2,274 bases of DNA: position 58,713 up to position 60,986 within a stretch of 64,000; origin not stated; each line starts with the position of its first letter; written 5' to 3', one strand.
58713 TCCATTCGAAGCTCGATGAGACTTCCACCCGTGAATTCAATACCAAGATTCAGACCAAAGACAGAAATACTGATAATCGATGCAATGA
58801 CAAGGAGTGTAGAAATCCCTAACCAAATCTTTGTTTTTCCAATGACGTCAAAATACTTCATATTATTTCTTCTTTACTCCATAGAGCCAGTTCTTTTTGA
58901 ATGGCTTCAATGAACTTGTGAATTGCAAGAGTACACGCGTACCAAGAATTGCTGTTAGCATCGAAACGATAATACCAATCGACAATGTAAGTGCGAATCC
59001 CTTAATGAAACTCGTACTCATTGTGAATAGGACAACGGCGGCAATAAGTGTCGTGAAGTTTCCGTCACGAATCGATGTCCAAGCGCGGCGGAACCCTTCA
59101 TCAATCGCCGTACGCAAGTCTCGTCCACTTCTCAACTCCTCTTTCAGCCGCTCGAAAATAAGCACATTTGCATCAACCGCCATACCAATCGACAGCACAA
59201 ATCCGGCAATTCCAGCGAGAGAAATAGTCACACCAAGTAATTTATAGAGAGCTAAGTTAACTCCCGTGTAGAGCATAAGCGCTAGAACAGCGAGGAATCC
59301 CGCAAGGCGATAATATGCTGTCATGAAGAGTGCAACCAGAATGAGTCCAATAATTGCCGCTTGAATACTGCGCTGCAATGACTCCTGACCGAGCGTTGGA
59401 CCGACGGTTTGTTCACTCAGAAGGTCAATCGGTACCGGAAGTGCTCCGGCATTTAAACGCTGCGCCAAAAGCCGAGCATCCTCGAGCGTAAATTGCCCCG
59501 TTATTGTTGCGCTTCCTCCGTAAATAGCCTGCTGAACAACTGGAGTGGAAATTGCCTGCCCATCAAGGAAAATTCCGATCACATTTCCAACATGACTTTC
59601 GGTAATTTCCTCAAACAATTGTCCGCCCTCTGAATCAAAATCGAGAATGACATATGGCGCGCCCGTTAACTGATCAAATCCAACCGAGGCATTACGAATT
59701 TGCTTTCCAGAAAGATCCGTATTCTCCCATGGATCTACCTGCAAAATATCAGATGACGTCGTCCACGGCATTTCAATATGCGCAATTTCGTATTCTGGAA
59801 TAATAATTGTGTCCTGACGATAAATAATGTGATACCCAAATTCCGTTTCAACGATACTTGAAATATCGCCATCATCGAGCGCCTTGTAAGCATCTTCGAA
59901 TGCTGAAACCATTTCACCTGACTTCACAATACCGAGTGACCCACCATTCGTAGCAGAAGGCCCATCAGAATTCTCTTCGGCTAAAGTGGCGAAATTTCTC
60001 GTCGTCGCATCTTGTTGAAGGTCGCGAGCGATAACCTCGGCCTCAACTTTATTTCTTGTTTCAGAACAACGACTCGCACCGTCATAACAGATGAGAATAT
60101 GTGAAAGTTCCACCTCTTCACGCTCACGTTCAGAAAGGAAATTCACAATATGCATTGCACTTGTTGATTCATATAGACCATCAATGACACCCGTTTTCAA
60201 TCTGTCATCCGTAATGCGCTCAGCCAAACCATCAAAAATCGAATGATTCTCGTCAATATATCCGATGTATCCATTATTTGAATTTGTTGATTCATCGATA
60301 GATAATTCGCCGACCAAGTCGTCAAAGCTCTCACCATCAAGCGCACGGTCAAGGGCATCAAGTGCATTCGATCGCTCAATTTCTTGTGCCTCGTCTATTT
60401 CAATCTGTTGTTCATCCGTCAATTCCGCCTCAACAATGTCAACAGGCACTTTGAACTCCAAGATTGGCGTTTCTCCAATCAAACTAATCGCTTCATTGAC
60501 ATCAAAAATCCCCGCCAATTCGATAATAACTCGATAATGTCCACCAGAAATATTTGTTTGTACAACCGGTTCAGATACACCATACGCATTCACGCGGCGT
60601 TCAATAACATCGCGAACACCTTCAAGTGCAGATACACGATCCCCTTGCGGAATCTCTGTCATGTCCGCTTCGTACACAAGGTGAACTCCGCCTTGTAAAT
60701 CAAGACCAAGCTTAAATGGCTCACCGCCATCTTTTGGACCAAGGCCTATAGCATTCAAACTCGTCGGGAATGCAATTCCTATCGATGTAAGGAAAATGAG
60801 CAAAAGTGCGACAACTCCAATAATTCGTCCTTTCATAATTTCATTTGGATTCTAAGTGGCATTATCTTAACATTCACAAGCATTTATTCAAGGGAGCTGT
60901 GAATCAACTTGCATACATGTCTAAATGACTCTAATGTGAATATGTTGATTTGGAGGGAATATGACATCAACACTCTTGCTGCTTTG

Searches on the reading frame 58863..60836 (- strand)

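Call 91: search_protein_families(library=pfam, proteins=[window:58863-60836:-], max_evalue=0.00001)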
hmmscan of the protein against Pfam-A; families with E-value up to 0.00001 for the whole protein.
window:58863-60836:- (657 aa): 7 families
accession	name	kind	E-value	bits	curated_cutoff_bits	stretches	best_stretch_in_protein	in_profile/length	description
PF22599.2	SecDF_P1_head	-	2.9e-30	104.9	27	1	373-468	19-114/114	SecDF, P1 head subdomain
PF00639.27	Rotamase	-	6.4e-27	94.8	21.7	1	246-341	1-96/97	PPIC-type PPIASE domain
PF13616.12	Rotamase_3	-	3.5e-26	92.5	22.5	1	231-339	4-111/116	PPIC-type PPIASE domain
PF02355.23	SecD_SecF_C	-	1.7e-17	63.9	20.5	1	472-633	15-179/189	Protein export membrane protein SecD/SecF, C-terminal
PF21760.3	SecD_1st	-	8.7e-15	54.4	27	1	73-129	3-56/60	Protein translocase subunit SecDF, P1 domain, N-terminal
PF03176.21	MMPL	-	2.4e-08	33.7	20.5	1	491-629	148-291/333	MMPL family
PF07549.19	Sec_GG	-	9.1e-06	25.5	20.3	0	40-60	7-27/28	SecD/SecF GG Motif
